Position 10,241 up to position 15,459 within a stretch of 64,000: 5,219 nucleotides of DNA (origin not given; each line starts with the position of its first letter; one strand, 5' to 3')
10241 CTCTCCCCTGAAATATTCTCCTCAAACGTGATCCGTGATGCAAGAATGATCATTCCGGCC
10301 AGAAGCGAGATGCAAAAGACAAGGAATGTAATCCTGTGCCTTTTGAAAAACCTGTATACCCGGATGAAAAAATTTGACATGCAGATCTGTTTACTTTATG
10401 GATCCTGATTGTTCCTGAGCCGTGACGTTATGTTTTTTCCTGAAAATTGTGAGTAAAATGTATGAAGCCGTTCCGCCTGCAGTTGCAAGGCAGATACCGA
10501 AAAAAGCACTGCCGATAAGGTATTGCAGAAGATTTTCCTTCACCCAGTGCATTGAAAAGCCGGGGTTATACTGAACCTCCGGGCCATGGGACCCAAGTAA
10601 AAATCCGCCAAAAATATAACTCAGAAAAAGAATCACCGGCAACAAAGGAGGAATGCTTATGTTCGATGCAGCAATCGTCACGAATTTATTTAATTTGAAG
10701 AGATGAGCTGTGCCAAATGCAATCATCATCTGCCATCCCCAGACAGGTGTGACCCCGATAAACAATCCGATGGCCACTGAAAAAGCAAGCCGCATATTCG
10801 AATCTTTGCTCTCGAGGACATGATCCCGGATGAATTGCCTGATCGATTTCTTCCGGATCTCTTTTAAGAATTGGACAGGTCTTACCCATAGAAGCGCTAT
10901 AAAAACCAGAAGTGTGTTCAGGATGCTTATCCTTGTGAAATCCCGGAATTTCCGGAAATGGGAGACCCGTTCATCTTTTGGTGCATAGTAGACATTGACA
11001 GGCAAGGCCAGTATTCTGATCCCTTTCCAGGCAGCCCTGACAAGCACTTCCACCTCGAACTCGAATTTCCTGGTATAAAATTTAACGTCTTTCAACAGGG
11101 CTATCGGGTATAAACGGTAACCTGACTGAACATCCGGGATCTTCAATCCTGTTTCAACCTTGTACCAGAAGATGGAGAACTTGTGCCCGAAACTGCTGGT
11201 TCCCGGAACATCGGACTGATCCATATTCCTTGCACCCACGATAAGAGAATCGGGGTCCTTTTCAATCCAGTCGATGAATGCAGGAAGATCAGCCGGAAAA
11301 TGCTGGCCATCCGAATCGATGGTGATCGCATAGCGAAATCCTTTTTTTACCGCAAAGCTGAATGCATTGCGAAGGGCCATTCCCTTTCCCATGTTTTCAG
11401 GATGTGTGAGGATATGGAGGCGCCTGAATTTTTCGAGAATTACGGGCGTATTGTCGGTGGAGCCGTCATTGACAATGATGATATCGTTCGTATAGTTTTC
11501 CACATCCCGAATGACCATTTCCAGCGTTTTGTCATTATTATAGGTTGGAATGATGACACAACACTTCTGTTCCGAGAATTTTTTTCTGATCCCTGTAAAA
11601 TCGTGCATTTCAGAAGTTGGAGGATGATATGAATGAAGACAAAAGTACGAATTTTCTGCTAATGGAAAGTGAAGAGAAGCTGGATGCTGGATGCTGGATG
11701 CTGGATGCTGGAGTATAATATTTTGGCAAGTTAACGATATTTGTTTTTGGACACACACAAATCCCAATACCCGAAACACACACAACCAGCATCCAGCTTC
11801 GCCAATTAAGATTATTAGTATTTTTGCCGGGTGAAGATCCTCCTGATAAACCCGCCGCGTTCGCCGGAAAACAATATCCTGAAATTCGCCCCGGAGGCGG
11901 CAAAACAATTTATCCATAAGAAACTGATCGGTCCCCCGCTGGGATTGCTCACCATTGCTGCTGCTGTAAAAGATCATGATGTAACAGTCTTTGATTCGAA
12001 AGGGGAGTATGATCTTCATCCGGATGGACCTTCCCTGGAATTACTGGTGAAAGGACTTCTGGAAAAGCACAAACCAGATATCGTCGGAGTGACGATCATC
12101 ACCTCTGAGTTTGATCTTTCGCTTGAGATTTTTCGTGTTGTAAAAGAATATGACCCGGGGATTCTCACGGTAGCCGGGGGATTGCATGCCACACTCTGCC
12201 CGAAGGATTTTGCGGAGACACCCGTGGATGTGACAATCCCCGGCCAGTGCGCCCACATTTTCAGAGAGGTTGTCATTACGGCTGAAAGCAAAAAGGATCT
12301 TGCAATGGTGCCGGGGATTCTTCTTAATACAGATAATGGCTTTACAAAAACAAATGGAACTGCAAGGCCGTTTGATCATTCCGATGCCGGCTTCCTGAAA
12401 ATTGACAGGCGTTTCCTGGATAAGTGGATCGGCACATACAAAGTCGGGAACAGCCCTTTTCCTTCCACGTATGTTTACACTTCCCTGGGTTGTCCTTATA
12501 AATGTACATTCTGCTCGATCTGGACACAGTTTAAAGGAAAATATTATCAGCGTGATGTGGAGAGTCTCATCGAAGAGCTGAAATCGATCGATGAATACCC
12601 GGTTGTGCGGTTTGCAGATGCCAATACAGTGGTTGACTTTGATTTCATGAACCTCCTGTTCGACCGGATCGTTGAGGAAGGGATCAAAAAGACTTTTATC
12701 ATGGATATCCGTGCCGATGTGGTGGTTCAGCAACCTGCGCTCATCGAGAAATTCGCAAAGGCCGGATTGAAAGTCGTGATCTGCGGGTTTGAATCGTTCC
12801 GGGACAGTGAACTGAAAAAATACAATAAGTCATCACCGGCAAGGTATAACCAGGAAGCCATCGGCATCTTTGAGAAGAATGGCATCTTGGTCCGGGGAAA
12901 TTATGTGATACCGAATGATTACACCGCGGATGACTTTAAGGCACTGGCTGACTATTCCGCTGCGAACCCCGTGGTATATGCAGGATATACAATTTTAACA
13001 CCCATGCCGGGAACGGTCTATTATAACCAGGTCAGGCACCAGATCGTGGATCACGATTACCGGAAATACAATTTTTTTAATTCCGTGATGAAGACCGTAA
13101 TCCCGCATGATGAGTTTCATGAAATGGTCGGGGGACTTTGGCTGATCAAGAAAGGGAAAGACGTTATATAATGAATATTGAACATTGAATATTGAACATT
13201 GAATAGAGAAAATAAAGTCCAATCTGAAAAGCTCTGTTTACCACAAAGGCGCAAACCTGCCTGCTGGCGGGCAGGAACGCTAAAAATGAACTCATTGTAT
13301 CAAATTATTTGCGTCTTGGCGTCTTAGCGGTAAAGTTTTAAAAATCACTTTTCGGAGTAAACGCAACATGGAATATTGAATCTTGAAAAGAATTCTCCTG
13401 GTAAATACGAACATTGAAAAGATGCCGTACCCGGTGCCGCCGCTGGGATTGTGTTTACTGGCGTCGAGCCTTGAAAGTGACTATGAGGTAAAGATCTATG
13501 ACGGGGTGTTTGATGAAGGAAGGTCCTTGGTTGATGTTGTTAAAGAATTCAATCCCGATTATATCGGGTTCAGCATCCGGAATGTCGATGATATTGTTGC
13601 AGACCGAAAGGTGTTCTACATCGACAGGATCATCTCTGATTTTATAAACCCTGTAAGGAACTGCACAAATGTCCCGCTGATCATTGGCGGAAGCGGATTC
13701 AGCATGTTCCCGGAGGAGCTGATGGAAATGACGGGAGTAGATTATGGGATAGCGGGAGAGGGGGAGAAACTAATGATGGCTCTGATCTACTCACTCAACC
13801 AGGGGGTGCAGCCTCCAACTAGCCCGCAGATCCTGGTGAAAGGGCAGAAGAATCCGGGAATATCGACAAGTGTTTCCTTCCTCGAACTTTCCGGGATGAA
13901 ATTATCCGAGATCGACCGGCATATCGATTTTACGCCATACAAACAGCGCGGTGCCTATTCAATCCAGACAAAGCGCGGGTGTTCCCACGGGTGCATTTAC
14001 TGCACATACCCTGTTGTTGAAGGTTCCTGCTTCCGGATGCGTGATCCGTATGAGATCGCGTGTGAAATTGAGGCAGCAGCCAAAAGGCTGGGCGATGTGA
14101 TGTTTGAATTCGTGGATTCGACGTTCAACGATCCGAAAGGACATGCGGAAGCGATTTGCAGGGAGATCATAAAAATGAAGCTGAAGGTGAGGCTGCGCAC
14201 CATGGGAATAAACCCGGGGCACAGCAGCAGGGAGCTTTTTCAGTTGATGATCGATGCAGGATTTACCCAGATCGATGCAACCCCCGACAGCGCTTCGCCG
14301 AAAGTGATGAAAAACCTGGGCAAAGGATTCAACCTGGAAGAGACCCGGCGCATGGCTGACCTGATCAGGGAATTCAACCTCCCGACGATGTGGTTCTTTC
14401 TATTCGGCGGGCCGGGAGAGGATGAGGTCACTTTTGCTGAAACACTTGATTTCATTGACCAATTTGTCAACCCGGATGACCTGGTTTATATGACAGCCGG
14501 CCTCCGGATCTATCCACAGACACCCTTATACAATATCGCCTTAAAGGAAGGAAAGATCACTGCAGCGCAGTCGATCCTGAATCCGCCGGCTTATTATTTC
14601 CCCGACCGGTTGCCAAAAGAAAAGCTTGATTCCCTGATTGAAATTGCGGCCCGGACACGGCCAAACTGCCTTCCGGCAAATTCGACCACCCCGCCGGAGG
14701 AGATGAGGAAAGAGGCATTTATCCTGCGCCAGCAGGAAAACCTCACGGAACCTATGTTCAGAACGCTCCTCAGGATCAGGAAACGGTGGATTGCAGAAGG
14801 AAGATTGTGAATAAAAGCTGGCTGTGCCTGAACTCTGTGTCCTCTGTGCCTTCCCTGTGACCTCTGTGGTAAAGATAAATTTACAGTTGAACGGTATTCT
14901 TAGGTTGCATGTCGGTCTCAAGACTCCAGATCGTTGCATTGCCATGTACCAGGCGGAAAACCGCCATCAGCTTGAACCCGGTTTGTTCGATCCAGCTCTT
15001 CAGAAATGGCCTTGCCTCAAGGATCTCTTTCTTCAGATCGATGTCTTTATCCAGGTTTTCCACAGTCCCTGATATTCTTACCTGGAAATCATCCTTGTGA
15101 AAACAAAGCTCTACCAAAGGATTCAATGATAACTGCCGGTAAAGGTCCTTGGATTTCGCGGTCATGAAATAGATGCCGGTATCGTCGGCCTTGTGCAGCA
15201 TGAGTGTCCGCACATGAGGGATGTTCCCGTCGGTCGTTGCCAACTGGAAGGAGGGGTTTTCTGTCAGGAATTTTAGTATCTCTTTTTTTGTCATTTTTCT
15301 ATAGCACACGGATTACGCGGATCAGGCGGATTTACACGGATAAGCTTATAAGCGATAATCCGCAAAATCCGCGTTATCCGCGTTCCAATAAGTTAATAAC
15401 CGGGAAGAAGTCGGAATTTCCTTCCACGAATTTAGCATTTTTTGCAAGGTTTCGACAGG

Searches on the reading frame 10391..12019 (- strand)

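Call 8: search_protein_families(library=pfam, proteins=[window:10391-12019:-], max_evalue=0.01)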
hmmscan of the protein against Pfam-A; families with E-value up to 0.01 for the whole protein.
window:10391-12019:- (542 aa): 3 families
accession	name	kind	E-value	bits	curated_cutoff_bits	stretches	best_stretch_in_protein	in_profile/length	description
PF00535.33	Glycos_transf_2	-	8.8e-26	91.3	23.3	1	154-304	1-159/168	Glycosyl transferase family 2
PF09835.14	DUF2062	-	5.9e-21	75.4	27.4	1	400-530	10-145/147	Uncharacterized protein conserved in bacteria (DUF2062)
PF13704.12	Glyco_tranf_2_4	-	0.0013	19.6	27.5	1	166-237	7-81/98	Glycosyl transferase family 2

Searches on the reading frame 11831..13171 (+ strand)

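Call 8: search_protein_families(library=pfam, proteins=[window:11831-13171:+], max_evalue=0.01)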
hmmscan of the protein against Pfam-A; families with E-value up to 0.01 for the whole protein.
window:11831-13171:+ (446 aa): 2 families
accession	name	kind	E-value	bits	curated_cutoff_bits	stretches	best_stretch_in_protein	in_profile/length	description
PF04055.27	Radical_SAM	-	4.4e-18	66.4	29.5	1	217-374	3-164/166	Radical SAM superfamily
PF02310.24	B12-binding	-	5.8e-14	52.4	32.1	1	32-147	10-120/121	B12 binding domain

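Call 11: search_protein_families(library=ncbifam, proteins=[window:11831-13171:+], max_evalue=0.01)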
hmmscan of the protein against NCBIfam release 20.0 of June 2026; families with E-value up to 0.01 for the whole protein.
window:11831-13171:+ (446 aa): 21 families
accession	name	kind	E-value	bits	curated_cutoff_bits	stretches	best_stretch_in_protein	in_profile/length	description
TIGR04367.1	HpnR_B12_rSAM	equivalog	9e-40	136.6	650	1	36-431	22-403/490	hopanoid C-3 methylase HpnR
TIGR02026.1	BchE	equivalog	2.9e-36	125.4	481.35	1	35-422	21-408/497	magnesium-protoporphyrin IX monomethyl ester anaerobic oxidative cyclase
NF050148.1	rSAM_ApyD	equivalog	1.1e-20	73.6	750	1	33-413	22-406/645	RiPP biosynthesis radical SAM protein ApyD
NF038361.1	rSAM_Sden_1168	equivalog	7e-18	64.5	575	1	30-383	80-455/560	Sden_1168 family B12-binding radical SAM P-methyltransferase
TIGR03471.1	HpnJ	equivalog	7.4e-18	64.7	577.6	1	84-404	71-390/472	hopanoid biosynthesis associated radical SAM protein HpnJ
TIGR03975.1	rSAM_ocin_1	subfamily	3.7e-14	52.2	281.85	1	77-359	124-409/606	RiPP maturation radical SAM C-methyltransferase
TIGR04013.1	B12_SAM_MJ_1487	hypoth_equivalog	7.3e-14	51.4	251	1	78-405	40-361/382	TIGR04013 family B12-binding domain/radical SAM domain-containing protein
NF040542.1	rSAM_RCCLKC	equivalog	3.4e-13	49.6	450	1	93-375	58-346/423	arsinothricin biosynthesis radical SAM protein ArsL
TIGR04014.1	B12_SAM_MJ_0865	equivalog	9.4e-13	47.7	360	1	98-401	55-358/434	methyl-coenzyme M reductase glutamine C-methyltransferase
TIGR04479.1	bcpD_PhpK_rSAM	subfamily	2.3e-12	46.1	600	1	142-359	182-388/504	PhpK family radical SAM P-methyltransferase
NF040546.1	rSAM_CUAEP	equivalog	8.7e-12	44.5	500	1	95-372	62-334/468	CUAEP/CCAEP-tail radical SAM (seleno)protein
TIGR04385.1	B12_rSAM_cofa1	equivalog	7.9e-11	41.8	450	1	100-302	89-282/438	B12 lower ligand biosynthesis radical SAM protein BzaD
TIGR04295.1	B12_rSAM_oligo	hypoth_equivalog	9.4e-11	41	400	1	101-333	94-314/422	TIGR04295 family B12-binding domain-containing radical SAM protein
NF033712.0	B12_rSAM_KedN5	subfamily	1.2e-10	40.3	700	1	70-265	51-250/624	KedN5 family methylcobalamin-dependent radical SAM C-methyltransferase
TIGR04072.2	rSAM_ladder_B12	equivalog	1.9e-05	23.5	360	1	215-334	183-303/443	lipid biosynthesis B12-binding/radical SAM protein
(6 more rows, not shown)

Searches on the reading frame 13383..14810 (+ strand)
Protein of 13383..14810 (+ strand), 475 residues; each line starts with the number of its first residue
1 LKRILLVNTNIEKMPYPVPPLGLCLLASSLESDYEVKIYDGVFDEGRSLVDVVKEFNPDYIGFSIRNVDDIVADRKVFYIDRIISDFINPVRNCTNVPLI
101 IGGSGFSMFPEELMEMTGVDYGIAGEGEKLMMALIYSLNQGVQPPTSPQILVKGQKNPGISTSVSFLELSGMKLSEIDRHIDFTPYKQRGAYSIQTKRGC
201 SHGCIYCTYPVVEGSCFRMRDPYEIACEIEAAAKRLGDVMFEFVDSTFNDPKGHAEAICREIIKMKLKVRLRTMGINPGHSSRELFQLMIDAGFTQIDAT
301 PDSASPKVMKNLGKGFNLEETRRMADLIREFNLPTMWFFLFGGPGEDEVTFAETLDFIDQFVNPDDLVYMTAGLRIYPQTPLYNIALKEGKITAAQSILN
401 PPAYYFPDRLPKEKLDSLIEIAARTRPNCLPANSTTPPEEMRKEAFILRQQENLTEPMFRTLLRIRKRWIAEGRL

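Call 8: search_protein_families(library=pfam, proteins=[window:13383-14810:+], max_evalue=0.01)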
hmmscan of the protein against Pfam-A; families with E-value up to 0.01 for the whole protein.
window:13383-14810:+ (475 aa): 2 families
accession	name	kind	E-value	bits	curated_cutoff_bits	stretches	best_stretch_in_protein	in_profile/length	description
PF04055.27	Radical_SAM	-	2.7e-19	70.4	29.5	1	196-358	3-166/166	Radical SAM superfamily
PF02310.24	B12-binding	-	3.7e-13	49.8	32.1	1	11-134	5-120/121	B12 binding domain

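Call 11: search_protein_families(library=ncbifam, proteins=[window:13383-14810:+], max_evalue=0.01)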
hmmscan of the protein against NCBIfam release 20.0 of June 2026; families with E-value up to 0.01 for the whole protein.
window:13383-14810:+ (475 aa): 22 families
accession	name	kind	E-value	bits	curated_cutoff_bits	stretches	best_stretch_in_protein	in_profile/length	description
TIGR04072.2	rSAM_ladder_B12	equivalog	3.5e-95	319.3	360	1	3-445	1-425/443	lipid biosynthesis B12-binding/radical SAM protein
TIGR04385.1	B12_rSAM_cofa1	equivalog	5.5e-55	187.3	450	1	4-409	2-416/438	B12 lower ligand biosynthesis radical SAM protein BzaD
TIGR04428.1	B12_rSAM_trp_MT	equivalog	4.3e-39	134.3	500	2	184-383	208-418/558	tryptophan 2-C-methyltransferase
TIGR04479.1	bcpD_PhpK_rSAM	subfamily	2.8e-24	85.4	600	1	112-365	164-412/504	PhpK family radical SAM P-methyltransferase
TIGR03471.1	HpnJ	equivalog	4.6e-22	78.6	577.6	1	183-397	189-398/472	hopanoid biosynthesis associated radical SAM protein HpnJ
TIGR04013.1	B12_SAM_MJ_1487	hypoth_equivalog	6.1e-18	64.8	251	1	87-228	62-188/382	TIGR04013 family B12-binding domain/radical SAM domain-containing protein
NF033070.1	rSAM_AprD4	equivalog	6.6e-18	64.8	500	1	183-398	188-402/456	AprD4 family radical SAM diol-dehydratase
TIGR04014.1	B12_SAM_MJ_0865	equivalog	7.8e-17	61.2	360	2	80-232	53-201/434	methyl-coenzyme M reductase glutamine C-methyltransferase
TIGR02026.1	BchE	equivalog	6.5e-15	54.9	481.35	1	15-390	17-391/497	magnesium-protoporphyrin IX monomethyl ester anaerobic oxidative cyclase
NF045585.1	rSAM_slr0320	equivalog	1.2e-14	53.8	775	1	92-320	134-366/511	photosystem II high light acclimation radical SAM protein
NF038361.1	rSAM_Sden_1168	equivalog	1.1e-12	47.3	575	1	18-397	83-484/560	Sden_1168 family B12-binding radical SAM P-methyltransferase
NF040546.1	rSAM_CUAEP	equivalog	4.2e-12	45.5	500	1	108-424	88-402/468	CUAEP/CCAEP-tail radical SAM (seleno)protein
TIGR03975.1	rSAM_ocin_1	subfamily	3.2e-11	42.4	281.85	1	100-360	161-429/606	RiPP maturation radical SAM C-methyltransferase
TIGR04367.1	HpnR_B12_rSAM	equivalog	1.3e-09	37.2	650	1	19-267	21-258/490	hopanoid C-3 methylase HpnR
TIGR04295.1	B12_rSAM_oligo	hypoth_equivalog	2.2e-09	36.5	400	1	82-326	88-325/422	TIGR04295 family B12-binding domain-containing radical SAM protein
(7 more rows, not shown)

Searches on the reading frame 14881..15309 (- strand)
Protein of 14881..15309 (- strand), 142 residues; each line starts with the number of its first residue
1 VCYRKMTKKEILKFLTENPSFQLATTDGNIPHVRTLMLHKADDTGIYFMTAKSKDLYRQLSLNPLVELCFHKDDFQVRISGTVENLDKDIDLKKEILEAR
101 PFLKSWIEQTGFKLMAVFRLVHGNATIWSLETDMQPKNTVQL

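Call 8: search_protein_families(library=pfam, proteins=[window:14881-15309:-], max_evalue=0.01)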
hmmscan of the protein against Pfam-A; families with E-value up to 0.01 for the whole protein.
window:14881-15309:- (142 aa): 4 families
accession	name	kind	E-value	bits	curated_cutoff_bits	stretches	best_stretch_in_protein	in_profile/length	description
PF01243.27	PNPOx_N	-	1.5e-13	51.6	28.1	1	8-96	2-85/120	Pyridoxamine 5'-phosphate oxidase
PF12900.13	Pyridox_ox_2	-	5.5e-05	23.6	27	1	8-98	2-101/140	Pyridoxamine 5'-phosphate oxidase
PF12766.13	Pyridox_oxase_2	-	9.7e-05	23.3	26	1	14-84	17-97/100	Pyridoxamine 5'-phosphate oxidase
PF16242.11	Pyrid_ox_like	-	0.00055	19.9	28.8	1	24-109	19-105/149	Pyridoxamine 5'-phosphate oxidase like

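Call 11: search_protein_families(library=ncbifam, proteins=[window:14881-15309:-], max_evalue=0.01)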
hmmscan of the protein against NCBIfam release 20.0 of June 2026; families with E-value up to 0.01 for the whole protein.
window:14881-15309:- (142 aa): 4 families
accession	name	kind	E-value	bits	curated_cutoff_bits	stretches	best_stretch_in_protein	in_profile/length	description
TIGR00558.3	pdxH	equivalog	1.9e-07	30.9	180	1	13-89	16-95/190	pyridoxamine 5'-phosphate oxidase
NF004231.0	PRK05679.1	subfamily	2.7e-07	30.2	129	1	17-88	44-118/213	pyridoxal 5'-phosphate synthase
NF038138.1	phena_PhzG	equivalog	0.00031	20.6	270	1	17-101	38-123/206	phenazine biosynthesis FMN-dependent oxidase PhzG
TIGR03618.1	Rv1155_F420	subfamily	0.00062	20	79.05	1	14-97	4-91/127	TIGR03618 family F420-dependent PPOX class oxidoreductase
